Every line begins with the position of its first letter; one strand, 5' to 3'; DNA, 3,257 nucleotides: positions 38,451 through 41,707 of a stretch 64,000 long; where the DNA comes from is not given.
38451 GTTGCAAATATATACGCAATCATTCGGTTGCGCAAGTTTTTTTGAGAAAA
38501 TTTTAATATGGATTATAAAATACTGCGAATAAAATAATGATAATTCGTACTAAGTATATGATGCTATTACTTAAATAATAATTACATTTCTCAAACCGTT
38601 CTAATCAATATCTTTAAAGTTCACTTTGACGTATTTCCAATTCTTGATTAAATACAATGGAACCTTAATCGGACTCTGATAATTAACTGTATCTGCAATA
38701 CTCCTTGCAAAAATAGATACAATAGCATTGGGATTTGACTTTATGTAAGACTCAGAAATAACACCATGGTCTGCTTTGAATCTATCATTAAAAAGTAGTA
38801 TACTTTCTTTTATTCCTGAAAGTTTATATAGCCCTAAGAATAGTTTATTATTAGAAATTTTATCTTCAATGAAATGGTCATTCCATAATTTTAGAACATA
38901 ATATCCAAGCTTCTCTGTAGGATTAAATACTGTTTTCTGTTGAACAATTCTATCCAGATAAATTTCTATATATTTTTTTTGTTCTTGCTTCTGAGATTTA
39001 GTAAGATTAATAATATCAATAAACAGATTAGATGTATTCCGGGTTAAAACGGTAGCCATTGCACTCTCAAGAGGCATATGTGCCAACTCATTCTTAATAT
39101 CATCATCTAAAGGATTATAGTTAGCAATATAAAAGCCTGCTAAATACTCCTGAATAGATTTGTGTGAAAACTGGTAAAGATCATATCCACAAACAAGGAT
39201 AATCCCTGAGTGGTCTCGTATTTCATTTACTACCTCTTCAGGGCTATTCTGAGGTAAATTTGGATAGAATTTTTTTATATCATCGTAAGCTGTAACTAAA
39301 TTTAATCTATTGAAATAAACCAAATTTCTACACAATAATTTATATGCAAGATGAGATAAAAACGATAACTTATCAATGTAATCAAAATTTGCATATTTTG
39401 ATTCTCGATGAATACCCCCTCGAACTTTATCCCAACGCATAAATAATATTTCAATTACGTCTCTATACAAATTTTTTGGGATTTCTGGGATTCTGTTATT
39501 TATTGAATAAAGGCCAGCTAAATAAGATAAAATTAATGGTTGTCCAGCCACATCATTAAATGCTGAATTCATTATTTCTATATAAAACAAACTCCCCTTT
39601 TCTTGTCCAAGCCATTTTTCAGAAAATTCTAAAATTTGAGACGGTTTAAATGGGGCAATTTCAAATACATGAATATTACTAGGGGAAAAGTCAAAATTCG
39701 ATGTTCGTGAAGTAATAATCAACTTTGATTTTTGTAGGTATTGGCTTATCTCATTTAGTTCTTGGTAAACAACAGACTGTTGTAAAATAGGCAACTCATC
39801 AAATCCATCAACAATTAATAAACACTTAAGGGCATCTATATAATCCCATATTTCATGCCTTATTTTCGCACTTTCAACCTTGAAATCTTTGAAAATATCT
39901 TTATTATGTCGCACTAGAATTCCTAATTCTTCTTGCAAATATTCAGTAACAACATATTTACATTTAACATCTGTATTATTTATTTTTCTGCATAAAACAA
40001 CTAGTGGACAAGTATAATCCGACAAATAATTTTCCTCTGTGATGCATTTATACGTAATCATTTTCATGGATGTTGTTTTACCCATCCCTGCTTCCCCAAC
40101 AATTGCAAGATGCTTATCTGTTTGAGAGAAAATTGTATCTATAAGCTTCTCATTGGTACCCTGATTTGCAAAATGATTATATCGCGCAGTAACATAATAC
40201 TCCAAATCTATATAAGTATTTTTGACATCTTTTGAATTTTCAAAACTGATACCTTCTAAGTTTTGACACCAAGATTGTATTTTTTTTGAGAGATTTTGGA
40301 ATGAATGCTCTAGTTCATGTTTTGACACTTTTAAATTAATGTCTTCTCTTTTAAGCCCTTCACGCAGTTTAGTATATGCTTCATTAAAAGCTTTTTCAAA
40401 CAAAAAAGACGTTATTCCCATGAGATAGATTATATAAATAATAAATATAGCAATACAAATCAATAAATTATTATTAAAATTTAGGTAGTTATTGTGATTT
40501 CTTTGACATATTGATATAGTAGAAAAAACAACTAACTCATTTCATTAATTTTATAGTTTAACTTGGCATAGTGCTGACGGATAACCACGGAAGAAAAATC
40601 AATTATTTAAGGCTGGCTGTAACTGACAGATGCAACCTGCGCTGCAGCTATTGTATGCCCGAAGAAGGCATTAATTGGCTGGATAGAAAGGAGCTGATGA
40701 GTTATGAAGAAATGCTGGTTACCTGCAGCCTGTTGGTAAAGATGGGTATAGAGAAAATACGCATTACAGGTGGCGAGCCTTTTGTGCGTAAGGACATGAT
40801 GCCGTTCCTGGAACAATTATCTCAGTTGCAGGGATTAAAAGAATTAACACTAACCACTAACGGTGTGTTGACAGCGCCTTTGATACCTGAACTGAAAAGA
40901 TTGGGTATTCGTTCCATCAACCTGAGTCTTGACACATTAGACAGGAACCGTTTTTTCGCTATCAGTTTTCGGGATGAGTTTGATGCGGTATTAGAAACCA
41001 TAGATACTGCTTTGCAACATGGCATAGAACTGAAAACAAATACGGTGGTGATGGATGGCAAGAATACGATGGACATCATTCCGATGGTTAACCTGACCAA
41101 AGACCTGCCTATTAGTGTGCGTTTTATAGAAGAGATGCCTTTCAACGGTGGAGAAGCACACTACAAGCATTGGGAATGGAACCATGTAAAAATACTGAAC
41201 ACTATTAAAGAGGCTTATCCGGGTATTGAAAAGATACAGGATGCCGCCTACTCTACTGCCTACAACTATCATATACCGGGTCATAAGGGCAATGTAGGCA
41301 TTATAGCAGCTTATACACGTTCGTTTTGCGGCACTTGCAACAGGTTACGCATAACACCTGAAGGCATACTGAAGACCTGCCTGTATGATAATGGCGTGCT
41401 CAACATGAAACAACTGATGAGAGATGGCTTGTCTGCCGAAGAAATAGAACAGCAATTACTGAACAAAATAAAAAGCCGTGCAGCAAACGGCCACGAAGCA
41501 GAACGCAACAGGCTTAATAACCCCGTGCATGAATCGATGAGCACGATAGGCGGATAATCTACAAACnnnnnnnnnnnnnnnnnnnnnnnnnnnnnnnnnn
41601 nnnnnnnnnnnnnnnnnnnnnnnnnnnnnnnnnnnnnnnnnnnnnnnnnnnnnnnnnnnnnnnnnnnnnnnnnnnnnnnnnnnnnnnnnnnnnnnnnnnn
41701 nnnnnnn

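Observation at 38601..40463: Membrane-anchored NACHT (STAND) NTPase on an AT-rich island: candidate single-gene antiphage or signalling system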

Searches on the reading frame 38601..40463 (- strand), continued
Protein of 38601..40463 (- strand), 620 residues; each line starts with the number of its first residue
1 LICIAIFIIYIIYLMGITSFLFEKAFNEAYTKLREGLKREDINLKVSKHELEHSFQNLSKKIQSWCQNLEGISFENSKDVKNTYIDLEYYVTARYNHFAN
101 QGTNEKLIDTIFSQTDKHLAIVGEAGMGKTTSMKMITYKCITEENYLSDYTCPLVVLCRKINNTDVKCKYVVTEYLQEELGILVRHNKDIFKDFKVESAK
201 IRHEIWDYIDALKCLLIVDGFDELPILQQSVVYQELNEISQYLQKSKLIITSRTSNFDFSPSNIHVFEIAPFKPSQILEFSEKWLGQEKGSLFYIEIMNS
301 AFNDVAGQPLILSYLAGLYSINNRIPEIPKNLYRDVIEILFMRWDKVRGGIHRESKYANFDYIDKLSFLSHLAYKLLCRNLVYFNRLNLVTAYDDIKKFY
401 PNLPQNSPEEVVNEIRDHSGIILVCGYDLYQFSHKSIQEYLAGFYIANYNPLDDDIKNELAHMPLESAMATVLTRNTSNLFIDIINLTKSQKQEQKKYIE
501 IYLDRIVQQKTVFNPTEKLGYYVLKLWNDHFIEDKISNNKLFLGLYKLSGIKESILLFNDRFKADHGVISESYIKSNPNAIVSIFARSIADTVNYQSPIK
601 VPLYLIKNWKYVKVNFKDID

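Call 86: search_dna_similar(query=P0001, collection=plasmids, mode=protein, max_evalue=0.00001, max_rows=40, rows=spread)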
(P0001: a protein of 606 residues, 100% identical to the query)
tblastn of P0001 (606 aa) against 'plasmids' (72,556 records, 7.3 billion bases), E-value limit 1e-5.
Records with a match: 205; places in all: 215; records where one place covers at least 80% of the query: 0.
Best place of each record, by identity: <60% 205.
By first word of the organism name: Klebsiella 90; Escherichia 32; Nostoc 20; Bacillus 13; Acaryochloris 6; Tolypothrix 5; Synechocystis 5; Leptolyngbya 4; Shigella 4; Calothrix 3; and 20 more.
By predicted mobility (MOB-suite, as given by PLSDB): conjugative 119; non-mobilizable 54; mobilizable 32.
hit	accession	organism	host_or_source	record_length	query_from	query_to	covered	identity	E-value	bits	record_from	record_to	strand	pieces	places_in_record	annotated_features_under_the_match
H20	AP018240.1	Microchaete diplosiphon NIES-3275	-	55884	5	429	70%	24.0%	1e-12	79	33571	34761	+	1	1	signal transduction protein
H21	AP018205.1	Leptolyngbya boryana NIES-2135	-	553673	105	480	62%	26.3%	2e-17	94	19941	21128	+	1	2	NACHT domain family protein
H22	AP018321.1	Nostoc sp. HK-01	-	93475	8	429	70%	23.0%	3e-7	61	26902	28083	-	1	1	signal transduction protein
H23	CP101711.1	Synechocystis sp. B12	cell culture,mangrove water from the ...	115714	48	429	63%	24.1%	3e-17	116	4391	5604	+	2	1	NACHT domain-containing protein | hypothetical protein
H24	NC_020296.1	Synechocystis sp. PCC 6803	-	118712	48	429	63%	23.2%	2e-19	100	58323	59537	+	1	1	NACHT domain-containing NTPase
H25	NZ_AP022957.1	Bacillus cereus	-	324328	77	455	63%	23.1%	4e-7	61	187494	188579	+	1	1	NACHT domain-containing protein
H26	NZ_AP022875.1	Bacillus cereus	-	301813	77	455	63%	23.1%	4e-7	61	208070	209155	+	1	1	NACHT domain-containing protein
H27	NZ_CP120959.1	Bacillus cereus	Moschus berezovskii,liver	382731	77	455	63%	23.1%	4e-7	61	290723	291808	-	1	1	NACHT domain-containing protein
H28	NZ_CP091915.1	Nostoc sp. UHCC 0870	cell culture,Brackish water, ...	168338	72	436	60%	23.5%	2e-17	94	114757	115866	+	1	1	NACHT domain-containing NTPase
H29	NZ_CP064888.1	Tolypothrix sp. PCC 7601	Fresh water sample,Fresh water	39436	105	437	55%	25.7%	6e-21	105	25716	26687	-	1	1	NACHT domain-containing NTPase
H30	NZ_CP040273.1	Nostoc sp. C052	Blasia pusilla,pure culture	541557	47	436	64%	21.7%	9e-15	86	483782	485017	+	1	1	NACHT domain-containing NTPase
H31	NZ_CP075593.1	Klebsiella pneumoniae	Homo sapiens,Breast milk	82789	95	443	58%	24.0%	1e-6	60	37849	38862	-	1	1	NACHT domain-containing protein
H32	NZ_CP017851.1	Klebsiella variicola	riverwater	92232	95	443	58%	24.0%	1e-6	60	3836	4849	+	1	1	NACHT domain-containing protein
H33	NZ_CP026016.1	Klebsiella variicola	Homo sapiens,cell culture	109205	95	443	58%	24.0%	1e-6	60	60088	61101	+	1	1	NACHT domain-containing protein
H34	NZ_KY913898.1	Klebsiella oxytoca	-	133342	95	443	58%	24.0%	1e-6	60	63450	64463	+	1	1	NACHT domain-containing protein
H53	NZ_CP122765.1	Escherichia coli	Sus scrofa,feces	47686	87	432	57%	22.4%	3e-9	68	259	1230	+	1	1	NACHT domain-containing protein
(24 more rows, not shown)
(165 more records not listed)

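Call 88: get_annotated_region(hit=H31, flank=1500)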
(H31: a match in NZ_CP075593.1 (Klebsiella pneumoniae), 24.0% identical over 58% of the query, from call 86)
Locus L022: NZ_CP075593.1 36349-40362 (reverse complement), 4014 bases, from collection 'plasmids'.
description: Klebsiella pneumoniae strain ST17 plasmid pKp2177_2, complete sequence
organism: Klebsiella pneumoniae (NCBI taxid 573)
taxonomy: Bacteria; Pseudomonadota; Gammaproteobacteria; Enterobacterales; Enterobacteriaceae; Klebsiella; Klebsiella pneumoniae
host: -; source: Homo sapiens,Breast milk; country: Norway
typing (MOB-suite, as given by PLSDB): mobilizable; replicon IncFIA,IncR
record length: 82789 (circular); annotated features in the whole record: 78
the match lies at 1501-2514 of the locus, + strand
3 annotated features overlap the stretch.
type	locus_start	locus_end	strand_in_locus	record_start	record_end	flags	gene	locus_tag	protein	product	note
CDS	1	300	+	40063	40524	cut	-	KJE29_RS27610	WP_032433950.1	Mov34/MPN/PAD-1 family protein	-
CDS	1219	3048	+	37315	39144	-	-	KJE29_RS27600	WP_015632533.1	NACHT domain-containing protein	-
CDS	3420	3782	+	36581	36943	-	-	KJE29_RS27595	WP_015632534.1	DUF596 domain-containing protein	-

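Call 89: get_annotated_region(hit=H53, flank=1500)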
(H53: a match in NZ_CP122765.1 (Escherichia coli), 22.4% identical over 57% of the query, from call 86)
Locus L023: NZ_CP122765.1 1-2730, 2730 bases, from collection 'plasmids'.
description: Escherichia coli strain ETEC1739 plasmid unnamed7, complete sequence
organism: Escherichia coli (NCBI taxid 562)
taxonomy: Bacteria; Pseudomonadota; Gammaproteobacteria; Enterobacterales; Enterobacteriaceae; Escherichia; Escherichia coli
host: -; source: Sus scrofa,feces; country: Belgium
typing (MOB-suite, as given by PLSDB): conjugative; replicon IncX1,IncX3; relaxase MOBP; mating-pair formation MPF_T
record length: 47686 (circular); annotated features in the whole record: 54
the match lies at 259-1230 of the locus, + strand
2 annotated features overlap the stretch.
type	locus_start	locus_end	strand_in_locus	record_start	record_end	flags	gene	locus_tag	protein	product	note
CDS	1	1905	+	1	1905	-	-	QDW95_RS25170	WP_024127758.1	NACHT domain-containing protein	-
CDS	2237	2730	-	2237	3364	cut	-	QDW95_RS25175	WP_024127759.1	hypothetical protein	-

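Call 91: search_protein_families(library=pfam, proteins=[L022:1219-3048:+, L023:1-1905:+], max_evalue=0.001)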
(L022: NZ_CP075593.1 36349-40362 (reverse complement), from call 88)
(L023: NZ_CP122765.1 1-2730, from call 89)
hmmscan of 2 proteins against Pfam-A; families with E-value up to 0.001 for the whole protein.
L022:1219-3048:+ (609 aa): 3 families
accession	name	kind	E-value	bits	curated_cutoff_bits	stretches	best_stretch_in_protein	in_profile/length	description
PF05729.18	NACHT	-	6.5e-13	49.3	26.7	1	107-245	5-163/167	NACHT domain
PF00931.28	NB-ARC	-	1.8e-06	27.8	23.5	1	101-264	17-187/248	NB-ARC domain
PF25199.1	nSTAND_NTPase5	-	0.00053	20.3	34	0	102-189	41-111/145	Novel STAND NTPase 5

L023:1-1905:+ (634 aa): 4 families
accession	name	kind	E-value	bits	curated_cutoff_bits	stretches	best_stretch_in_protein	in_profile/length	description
PF05729.18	NACHT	-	4.4e-10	40.1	26.7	1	107-218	5-133/167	NACHT domain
PF13401.12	AAA_22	-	7.1e-05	23.6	27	0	102-210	5-119/130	AAA domain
PF25199.1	nSTAND_NTPase5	-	0.00045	20.5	34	0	103-214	42-133/145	Novel STAND NTPase 5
PF24883.2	NPHP3_N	-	0.00077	20.1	24.8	0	170-214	120-164/164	Nephrocystin 3, N-terminal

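Call 106: find_related_loci(query=A2, collection=viral_contigs, flank=5000)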
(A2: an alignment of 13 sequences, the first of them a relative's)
Query A2 (606 aa) in viral_contigs; peptide patterns used: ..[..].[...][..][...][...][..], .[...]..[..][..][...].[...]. (x = any residue, [..] = any of these).
42 stretches matched a pattern; 3 encode a relative of the query (tblastn E <= 1e-3); 3 distinct loci.
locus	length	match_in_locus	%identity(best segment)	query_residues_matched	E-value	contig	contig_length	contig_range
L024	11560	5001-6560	32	46-549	9e-68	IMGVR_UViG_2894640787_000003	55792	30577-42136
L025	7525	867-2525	27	6-521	3e-63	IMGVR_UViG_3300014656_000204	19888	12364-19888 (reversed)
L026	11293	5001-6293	30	27-460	1e-46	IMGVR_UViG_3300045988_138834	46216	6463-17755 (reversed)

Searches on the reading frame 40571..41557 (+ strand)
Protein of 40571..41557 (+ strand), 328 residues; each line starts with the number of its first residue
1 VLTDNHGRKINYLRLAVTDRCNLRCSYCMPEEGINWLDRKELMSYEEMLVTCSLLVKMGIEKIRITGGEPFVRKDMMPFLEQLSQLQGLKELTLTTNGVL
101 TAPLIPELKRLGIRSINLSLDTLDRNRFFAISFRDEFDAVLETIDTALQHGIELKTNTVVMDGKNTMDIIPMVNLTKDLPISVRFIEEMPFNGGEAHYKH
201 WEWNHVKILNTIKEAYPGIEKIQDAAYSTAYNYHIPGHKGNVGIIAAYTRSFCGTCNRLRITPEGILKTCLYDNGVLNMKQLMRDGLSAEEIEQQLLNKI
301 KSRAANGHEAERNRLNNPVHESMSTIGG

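Call 17: find_related_loci(query=window:40571-41557:+, collection=genome_contigs, flank=10000)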
Query window:40571-41557:+ (328 aa) in genome_contigs; peptide patterns used: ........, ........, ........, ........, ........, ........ (x = any residue, [..] = any of these).
44 stretches matched a pattern; 13 encode a relative of the query (tblastn E <= 1e-3); 13 distinct loci.
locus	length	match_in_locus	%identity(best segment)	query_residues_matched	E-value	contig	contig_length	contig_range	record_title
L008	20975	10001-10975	72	1-328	3e-163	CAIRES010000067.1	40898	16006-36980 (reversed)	MAG: uncultured Bacteroidetes bacterium isolate YR2_bin-1295 genome assembly, contig: bin-1295:67/88, whole genome shotg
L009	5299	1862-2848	71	1-328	7e-165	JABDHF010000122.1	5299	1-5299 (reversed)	MAG: Bacteroidetes bacterium isolate BWOrgControl_Nextera51_MAG7 3300021039.a:Ga0206843_10563, whole genome shotgun sequ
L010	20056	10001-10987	70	1-328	6e-162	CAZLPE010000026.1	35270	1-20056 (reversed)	MAG TPA_asm: uncultured Flavipsychrobacter sp. isolate SRP285395_co2_186 genome assembly, contig: NODE_1931_length_35270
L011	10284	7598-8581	70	1-327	3e-161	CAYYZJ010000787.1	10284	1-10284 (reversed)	MAG TPA_asm: uncultured Flavitalea sp. isolate binchicken_co84_82 genome assembly, contig: k141_1158011, whole genome sh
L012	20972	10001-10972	69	1-328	1e-159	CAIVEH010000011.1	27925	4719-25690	MAG: uncultured Bacteroidetes bacterium isolate Umea2p3_bin-0931 genome assembly, contig: bin-0931:011/271, whole genome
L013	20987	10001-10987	66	1-328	3e-152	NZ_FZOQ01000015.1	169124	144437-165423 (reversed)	Pontibacter ummariensis strain NKM1, whole genome shotgun sequence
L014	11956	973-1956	65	2-328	1e-144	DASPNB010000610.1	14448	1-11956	MAG TPA_asm: Flavipsychrobacter sp. isolate SMAG_U12110 k141_284531, whole genome shotgun sequence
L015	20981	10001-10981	60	2-328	2e-140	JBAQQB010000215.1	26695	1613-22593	MAG: Saprospiraceae bacterium isolate MFD03278_ilm_asm_bin14 k127_75419, whole genome shotgun sequence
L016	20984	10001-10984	60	1-328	6e-137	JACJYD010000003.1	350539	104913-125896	MAG: Lewinellaceae bacterium isolate HK-STAS-BACT-29 HK-STAS-BACT-29_3, whole genome shotgun sequence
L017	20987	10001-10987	59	1-328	3e-135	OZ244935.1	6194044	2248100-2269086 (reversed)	MAG: Saprospiraceae bacterium isolate 4d9a4a3e-d3a1-4ae7-932c-1580e2315ff4 genome assembly, chromosome: 1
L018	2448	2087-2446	80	1-120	1e-60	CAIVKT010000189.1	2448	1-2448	MAG: uncultured Bacteroidetes bacterium isolate AM-lipid-02-D2_bin-0427 genome assembly, contig: bin-0427:189/757, whole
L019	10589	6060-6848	31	2-317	2e-48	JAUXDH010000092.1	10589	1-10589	MAG: Chlorobiota bacterium isolate CSMAG_2846 CSMAG_2846_k119_1263886_length_10589_cov_14.9799, whole genome shotgun seq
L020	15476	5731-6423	36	1-274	4e-42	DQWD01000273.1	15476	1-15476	MAG TPA_asm: Candidatus Aminicenantes bacterium isolate HyVt-101 Ga0136651_10001004, whole genome shotgun sequence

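Call 25: search_protein_families(library=pfam, proteins=[L010:8059-9930:+], max_evalue=0.01)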
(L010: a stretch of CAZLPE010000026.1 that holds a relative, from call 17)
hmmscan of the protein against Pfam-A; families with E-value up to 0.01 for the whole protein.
L010:8059-9930:+ (623 aa): 2 families
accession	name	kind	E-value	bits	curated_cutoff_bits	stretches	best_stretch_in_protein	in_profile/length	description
PF04326.19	SLFN_AlbA_2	-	1.7e-11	45.1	25.3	1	24-149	1-115/118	Schlafen, AlbA_2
PF13749.12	HATPase_c_4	-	0.0011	19.3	26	1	326-417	4-85/89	Putative ATP-dependent DNA helicase recG C-terminal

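Call 58: search_protein_families(library=padloc, proteins=[L010:8059-9930:+], max_evalue=0.00001)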
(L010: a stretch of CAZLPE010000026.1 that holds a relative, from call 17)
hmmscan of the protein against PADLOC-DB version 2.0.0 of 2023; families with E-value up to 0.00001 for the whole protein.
L010:8059-9930:+ (623 aa): 2 families
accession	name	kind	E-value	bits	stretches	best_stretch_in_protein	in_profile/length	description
PDLC02402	Aga_SIR2-PNTD1-PNTD2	-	3.3e-07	26.8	1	173-342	314-481/876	Class I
PDLC02394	pAgo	-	2.6e-06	23.5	1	32-345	46-357/1121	-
